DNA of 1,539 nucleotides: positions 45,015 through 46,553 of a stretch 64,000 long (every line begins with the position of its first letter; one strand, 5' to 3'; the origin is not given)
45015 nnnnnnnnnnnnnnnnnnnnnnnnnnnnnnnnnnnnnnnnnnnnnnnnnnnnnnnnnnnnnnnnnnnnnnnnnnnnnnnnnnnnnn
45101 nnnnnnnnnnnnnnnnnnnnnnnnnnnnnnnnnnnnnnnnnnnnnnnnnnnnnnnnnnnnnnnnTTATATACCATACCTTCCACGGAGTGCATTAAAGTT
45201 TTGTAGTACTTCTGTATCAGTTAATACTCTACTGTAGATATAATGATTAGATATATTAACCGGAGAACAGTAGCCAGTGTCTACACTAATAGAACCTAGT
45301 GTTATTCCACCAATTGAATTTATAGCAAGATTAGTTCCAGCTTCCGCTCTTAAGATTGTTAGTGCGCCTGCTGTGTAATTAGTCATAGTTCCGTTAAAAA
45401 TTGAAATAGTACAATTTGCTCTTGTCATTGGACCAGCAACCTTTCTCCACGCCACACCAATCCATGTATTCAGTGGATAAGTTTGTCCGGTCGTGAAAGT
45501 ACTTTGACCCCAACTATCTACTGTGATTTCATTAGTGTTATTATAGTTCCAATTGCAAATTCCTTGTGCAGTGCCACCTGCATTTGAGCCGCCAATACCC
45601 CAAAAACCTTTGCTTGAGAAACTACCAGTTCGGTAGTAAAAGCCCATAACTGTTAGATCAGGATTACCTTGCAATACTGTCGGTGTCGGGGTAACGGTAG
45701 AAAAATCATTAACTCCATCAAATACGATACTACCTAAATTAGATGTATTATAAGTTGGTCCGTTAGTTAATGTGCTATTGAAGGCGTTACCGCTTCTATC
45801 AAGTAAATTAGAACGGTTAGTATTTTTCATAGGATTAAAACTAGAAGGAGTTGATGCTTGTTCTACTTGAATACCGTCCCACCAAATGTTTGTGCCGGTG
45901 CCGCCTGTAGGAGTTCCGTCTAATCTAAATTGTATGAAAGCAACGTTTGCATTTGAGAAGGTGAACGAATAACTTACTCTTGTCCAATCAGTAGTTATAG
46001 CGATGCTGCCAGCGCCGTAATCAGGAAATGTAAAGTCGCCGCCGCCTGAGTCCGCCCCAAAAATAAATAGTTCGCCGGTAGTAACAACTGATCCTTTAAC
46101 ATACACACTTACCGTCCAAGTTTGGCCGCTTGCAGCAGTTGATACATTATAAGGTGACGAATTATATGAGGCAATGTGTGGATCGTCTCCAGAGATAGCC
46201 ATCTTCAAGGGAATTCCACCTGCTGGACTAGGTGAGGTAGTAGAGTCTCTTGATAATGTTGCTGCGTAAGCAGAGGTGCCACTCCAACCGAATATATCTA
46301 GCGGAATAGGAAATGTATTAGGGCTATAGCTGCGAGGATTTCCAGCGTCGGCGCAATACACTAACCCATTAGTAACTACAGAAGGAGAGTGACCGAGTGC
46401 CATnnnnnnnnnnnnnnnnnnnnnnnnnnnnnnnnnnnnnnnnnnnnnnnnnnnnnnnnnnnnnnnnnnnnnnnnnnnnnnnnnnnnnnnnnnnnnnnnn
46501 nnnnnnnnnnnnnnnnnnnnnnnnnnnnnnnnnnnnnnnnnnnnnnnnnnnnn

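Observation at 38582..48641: Array of eight paralogous fibre genes with conserved N- and C-termini around a Laminin_G_3/ConA-like jellyroll domain, two carrying long poly-Gly inserts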

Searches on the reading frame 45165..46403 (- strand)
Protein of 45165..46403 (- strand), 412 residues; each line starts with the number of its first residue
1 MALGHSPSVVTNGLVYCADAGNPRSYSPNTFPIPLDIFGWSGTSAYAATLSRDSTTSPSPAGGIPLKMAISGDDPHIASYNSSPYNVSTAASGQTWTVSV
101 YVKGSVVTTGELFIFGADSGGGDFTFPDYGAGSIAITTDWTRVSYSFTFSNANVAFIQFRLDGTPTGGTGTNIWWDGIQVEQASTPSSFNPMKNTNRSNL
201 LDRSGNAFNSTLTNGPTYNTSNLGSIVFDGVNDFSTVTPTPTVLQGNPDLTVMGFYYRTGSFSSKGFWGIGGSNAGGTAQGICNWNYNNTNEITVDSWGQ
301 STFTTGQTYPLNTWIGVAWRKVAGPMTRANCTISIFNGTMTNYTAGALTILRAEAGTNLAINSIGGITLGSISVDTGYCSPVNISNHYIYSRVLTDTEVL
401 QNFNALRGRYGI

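Call 3: search_protein_families(library=pfam, proteins=[window:45165-46403:-], max_evalue=0.01)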
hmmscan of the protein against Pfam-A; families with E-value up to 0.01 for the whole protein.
window:45165-46403:- (412 aa): 0 families

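Call 4: search_protein_families(library=phrogs, proteins=[window:45165-46403:-], max_evalue=0.001)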
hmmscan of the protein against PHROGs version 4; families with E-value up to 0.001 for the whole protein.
window:45165-46403:- (412 aa): 3 families
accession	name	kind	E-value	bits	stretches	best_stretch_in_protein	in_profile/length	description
phrog_22177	-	unknown function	1e-36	128.1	1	43-198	76-228/469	-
phrog_8510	-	head and packaging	1e-13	51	1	82-412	1003-1348/1348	virion structural protein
phrog_24074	-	unknown function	1.3e-12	47.8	2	258-412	753-892/892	-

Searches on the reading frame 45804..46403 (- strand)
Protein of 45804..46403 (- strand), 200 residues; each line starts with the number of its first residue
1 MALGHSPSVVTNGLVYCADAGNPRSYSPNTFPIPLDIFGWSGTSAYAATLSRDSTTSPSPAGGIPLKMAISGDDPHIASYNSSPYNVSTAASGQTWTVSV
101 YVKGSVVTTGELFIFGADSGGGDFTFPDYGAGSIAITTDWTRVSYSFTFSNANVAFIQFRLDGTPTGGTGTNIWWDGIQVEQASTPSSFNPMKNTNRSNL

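Call 92: search_protein_families(library=pfam, proteins=[window:45804-46403:-], max_evalue=5)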
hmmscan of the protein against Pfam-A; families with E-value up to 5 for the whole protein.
window:45804-46403:- (200 aa): 1 family
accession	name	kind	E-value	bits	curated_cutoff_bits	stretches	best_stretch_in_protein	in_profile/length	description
PF02018.23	CBM_4_9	-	0.0019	19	25.9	1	92-154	61-122/136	Carbohydrate binding domain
